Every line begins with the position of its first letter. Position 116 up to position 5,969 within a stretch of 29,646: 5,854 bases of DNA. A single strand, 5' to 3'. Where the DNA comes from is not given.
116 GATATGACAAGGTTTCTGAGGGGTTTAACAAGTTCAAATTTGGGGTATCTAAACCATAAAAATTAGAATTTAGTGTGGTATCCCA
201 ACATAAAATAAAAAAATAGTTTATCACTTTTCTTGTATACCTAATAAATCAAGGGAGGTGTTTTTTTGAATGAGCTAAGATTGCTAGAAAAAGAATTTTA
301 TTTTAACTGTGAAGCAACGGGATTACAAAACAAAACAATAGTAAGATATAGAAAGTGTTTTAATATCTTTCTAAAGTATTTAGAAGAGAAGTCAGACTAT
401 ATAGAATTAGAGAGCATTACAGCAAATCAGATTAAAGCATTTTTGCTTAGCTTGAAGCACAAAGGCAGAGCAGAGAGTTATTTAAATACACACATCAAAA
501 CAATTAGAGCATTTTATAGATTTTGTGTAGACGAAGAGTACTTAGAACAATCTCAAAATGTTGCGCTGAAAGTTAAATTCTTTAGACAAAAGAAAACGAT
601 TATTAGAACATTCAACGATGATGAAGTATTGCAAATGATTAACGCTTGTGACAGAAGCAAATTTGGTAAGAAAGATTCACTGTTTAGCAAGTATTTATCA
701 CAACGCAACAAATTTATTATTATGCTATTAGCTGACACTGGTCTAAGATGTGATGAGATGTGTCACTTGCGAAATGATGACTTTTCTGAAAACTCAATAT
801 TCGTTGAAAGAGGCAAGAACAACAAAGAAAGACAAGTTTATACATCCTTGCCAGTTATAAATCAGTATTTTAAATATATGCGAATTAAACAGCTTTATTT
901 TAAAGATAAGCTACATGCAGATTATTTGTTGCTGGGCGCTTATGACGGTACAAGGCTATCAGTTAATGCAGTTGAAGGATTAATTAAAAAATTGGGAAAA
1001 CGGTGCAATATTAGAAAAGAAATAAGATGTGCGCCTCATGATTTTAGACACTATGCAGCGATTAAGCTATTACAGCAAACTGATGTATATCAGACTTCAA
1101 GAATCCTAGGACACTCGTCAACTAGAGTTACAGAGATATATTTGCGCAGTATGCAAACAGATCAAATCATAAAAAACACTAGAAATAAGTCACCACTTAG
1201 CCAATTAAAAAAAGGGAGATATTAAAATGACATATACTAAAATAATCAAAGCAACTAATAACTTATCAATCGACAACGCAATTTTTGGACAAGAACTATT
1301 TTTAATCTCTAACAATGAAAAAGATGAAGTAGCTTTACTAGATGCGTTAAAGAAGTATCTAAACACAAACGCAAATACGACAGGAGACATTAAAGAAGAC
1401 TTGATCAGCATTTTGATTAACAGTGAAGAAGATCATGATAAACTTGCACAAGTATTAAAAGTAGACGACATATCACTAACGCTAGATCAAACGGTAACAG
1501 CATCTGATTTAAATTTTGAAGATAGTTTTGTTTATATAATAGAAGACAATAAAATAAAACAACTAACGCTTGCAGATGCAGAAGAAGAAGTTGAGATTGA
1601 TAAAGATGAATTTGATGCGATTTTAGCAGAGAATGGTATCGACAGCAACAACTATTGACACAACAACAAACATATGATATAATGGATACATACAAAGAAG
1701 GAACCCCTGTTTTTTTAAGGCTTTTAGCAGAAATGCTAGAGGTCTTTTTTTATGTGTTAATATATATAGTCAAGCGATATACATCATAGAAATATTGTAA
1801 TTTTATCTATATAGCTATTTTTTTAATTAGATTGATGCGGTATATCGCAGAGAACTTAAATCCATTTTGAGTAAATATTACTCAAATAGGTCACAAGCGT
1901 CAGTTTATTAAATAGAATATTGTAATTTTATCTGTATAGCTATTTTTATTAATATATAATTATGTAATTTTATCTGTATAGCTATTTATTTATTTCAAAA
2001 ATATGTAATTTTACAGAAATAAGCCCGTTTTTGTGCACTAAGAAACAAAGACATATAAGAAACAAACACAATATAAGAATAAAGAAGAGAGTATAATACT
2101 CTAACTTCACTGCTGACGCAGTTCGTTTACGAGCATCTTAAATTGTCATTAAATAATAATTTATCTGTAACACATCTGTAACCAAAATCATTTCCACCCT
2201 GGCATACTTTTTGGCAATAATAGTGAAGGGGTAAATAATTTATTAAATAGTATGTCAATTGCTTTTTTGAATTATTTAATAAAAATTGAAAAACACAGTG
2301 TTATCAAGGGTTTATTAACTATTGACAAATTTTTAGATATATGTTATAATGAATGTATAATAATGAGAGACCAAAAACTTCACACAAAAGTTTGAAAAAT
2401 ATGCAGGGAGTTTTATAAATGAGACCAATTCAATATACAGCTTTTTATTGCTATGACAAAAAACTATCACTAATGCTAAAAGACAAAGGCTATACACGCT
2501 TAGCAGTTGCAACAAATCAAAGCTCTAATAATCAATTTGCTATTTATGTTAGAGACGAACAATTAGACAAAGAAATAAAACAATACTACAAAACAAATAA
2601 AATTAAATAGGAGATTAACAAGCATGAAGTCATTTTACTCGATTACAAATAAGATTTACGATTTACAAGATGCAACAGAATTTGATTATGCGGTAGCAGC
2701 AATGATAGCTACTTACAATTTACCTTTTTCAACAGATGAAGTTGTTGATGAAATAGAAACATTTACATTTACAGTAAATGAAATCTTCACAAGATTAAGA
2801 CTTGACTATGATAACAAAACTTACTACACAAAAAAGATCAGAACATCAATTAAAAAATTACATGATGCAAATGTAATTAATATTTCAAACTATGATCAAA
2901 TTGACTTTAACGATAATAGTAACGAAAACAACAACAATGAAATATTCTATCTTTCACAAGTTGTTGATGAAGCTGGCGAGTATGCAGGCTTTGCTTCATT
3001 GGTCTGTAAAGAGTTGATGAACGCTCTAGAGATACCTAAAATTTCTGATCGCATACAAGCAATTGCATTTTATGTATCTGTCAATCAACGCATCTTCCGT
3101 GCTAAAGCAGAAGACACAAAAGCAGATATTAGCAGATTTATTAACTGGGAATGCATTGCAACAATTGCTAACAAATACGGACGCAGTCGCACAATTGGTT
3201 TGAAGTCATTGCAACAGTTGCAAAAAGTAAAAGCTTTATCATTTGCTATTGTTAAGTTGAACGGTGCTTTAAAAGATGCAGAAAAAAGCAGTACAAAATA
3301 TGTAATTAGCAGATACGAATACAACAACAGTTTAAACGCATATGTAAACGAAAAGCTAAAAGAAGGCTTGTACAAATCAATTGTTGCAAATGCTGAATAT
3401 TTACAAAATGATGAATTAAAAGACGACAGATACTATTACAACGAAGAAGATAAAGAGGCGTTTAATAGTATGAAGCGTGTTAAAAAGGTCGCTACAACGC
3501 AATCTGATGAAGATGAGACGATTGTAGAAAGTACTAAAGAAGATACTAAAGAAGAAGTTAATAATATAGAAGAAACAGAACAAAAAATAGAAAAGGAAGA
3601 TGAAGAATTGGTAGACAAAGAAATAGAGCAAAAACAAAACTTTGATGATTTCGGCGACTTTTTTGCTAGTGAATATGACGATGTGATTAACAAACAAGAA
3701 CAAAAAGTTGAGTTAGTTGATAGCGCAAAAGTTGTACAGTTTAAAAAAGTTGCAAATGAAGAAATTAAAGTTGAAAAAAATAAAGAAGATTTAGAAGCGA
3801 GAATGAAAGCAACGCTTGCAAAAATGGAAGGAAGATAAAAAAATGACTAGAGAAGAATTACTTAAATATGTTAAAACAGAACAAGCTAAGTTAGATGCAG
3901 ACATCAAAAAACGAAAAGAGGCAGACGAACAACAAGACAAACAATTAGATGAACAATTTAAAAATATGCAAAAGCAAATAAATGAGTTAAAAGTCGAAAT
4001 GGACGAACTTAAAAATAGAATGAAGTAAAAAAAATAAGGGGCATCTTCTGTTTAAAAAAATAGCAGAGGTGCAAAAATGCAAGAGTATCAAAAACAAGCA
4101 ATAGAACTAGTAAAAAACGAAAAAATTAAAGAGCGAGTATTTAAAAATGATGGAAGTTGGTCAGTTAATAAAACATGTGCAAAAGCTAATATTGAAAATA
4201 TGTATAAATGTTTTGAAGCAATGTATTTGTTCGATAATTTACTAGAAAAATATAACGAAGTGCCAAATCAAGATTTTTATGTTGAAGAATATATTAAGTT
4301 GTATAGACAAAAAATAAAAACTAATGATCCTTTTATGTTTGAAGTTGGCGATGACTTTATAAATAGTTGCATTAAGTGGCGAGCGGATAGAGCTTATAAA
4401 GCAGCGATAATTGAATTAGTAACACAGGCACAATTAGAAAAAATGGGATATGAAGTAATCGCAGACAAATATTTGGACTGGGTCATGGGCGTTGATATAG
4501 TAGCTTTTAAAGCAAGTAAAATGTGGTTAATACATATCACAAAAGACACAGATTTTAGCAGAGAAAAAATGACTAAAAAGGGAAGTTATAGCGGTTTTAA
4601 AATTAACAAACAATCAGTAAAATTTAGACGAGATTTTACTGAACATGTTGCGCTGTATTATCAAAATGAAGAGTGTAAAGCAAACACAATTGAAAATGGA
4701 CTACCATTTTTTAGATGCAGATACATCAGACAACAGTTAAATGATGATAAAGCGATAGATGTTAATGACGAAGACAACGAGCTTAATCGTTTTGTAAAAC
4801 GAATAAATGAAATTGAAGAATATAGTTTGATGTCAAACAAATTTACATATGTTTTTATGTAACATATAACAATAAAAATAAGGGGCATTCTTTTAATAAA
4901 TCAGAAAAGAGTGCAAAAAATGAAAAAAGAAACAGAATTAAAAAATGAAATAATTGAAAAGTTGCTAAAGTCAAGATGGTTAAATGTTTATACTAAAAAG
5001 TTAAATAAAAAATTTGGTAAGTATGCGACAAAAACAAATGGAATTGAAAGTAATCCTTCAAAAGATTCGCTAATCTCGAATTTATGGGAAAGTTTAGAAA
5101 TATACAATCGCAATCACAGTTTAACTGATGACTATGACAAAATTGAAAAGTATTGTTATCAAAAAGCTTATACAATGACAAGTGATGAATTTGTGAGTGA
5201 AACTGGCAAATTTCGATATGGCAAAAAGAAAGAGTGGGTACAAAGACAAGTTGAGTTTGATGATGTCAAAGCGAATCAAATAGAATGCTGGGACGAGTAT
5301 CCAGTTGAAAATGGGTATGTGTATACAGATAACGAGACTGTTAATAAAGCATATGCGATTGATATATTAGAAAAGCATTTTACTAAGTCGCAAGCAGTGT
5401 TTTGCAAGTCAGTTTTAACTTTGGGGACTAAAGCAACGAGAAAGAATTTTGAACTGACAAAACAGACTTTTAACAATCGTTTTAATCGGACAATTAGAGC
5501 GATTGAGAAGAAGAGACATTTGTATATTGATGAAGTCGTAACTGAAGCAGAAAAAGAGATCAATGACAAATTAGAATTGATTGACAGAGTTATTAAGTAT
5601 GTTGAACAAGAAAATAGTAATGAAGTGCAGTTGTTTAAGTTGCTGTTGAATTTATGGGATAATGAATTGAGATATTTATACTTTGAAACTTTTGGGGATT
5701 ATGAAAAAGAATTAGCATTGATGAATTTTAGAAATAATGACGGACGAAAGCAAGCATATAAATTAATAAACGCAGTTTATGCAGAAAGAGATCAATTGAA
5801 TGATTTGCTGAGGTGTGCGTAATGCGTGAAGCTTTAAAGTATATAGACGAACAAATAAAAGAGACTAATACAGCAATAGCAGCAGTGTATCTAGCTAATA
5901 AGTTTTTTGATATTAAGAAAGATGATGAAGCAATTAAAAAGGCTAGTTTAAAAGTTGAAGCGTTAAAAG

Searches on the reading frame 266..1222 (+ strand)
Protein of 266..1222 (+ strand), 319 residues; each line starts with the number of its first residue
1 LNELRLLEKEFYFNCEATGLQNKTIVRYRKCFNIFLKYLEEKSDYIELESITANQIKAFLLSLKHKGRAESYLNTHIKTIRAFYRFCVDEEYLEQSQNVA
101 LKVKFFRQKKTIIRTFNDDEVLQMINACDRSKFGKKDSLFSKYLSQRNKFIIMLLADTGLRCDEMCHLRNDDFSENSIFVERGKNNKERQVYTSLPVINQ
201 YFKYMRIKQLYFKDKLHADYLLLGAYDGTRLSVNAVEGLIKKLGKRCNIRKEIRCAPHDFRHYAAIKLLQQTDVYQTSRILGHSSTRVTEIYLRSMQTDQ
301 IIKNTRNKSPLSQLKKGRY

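Call 48: search_protein_families(library=ncbifam, proteins=[window:266-1222:+], max_evalue=0.01)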
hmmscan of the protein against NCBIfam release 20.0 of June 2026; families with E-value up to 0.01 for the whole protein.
window:266-1222:+ (319 aa): 9 families
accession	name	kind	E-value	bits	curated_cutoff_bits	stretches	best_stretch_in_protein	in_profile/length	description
NF040815.2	recomb_XerA_Arch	equivalog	3.9e-41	141.4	220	1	10-296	2-255/263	site-specific tyrosine recombinase/integron integrase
TIGR02224.1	recomb_XerC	equivalog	1.6e-37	129.5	335.15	1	20-294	13-276/295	tyrosine recombinase XerC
TIGR02225.1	recomb_XerD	equivalog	3.3e-36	125.1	329.6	1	18-307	11-285/290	site-specific tyrosine recombinase XerD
NF001399.0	PRK00283.1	subfamily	1.9e-32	112.7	279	1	18-307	20-294/300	tyrosine recombinase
NF003462.0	PRK05084.1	equivalog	1.1e-17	63.8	267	1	10-300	23-349/360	tyrosine recombinase XerS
NF002331.0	PRK01287.1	subfamily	5.9e-13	48.5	371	1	74-294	101-311/365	site-specific tyrosine recombinase XerC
TIGR02249.1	integrase_gron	subfamily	6.8e-13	48.6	265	2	22-215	16-187/315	integron integrase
NF011946.0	PRK15417.1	equivalog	9.6e-05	21.7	435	0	255-300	274-320/337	integron integrase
NF040693.1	recomb_GmtY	equivalog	0.0092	15.3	340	0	33-174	108-246/441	gamma-mobile-trio recombinase GmtY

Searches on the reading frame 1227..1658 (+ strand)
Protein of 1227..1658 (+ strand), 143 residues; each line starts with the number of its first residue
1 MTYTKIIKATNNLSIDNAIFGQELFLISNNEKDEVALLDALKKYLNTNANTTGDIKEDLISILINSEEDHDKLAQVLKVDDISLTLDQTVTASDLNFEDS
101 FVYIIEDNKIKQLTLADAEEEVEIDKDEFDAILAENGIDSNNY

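Call 26: find_encoding_contigs(protein=window:1227-1658:+, flank=10000, max_places=3)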
Protein window:1227-1658:+ (143 aa): 4 contigs read that carry it; 2 places shown.
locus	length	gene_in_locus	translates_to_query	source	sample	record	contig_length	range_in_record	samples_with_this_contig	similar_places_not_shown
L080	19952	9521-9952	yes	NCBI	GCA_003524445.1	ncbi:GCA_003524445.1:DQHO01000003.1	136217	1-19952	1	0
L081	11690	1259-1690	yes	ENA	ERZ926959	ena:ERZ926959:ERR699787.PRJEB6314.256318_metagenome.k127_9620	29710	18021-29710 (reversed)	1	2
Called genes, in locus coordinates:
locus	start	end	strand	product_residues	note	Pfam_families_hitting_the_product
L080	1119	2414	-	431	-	PF01554:MatE, PF03023:MurJ, PF01554:MatE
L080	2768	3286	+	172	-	PF02082:Rrf2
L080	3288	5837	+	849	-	PF12698:ABC2_membrane_3, PF10046:BLOC1_2 (faint), PF06009: (faint), PF12698:ABC2_membrane_3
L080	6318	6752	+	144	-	-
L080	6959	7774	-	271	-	PF00702:Hydrolase (faint), PF08282:Hydrolase_3, PF05116:S6PP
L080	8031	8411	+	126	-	PF01883:FeS_assembly_P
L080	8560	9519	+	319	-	PF13495:Phage_int_SAM_4 (weak), PF02899:Phage_int_SAM_1, PF00589:Phage_integrase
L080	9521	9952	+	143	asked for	-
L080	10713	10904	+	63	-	-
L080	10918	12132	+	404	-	-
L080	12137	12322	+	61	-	-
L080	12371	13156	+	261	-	-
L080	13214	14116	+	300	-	-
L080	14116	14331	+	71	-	-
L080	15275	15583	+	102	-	PF05119:Terminase_4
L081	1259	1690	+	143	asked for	-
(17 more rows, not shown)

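Call 48: search_protein_families(library=ncbifam, proteins=[window:1227-1655:+], max_evalue=0.01)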
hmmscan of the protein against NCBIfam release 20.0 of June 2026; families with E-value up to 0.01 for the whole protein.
window:1227-1655:+ (143 aa): 0 families

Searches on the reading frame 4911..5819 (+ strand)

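Call 22: search_protein_families(library=phrogs, proteins=[window:4911-5819:+], max_evalue=0.001)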
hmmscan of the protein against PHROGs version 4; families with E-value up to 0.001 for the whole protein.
window:4911-5819:+ (303 aa): 0 families

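Call 48: search_protein_families(library=ncbifam, proteins=[window:4911-5819:+], max_evalue=0.01)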
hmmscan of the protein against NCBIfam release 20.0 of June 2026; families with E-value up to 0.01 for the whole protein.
window:4911-5819:+ (303 aa): 1 family
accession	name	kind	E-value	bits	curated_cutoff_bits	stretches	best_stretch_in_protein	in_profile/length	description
NF004679.0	PRK06019.1-5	equivalog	0.0081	15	326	0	254-289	172-207/376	5-(carboxyamino)imidazole ribonucleotide synthase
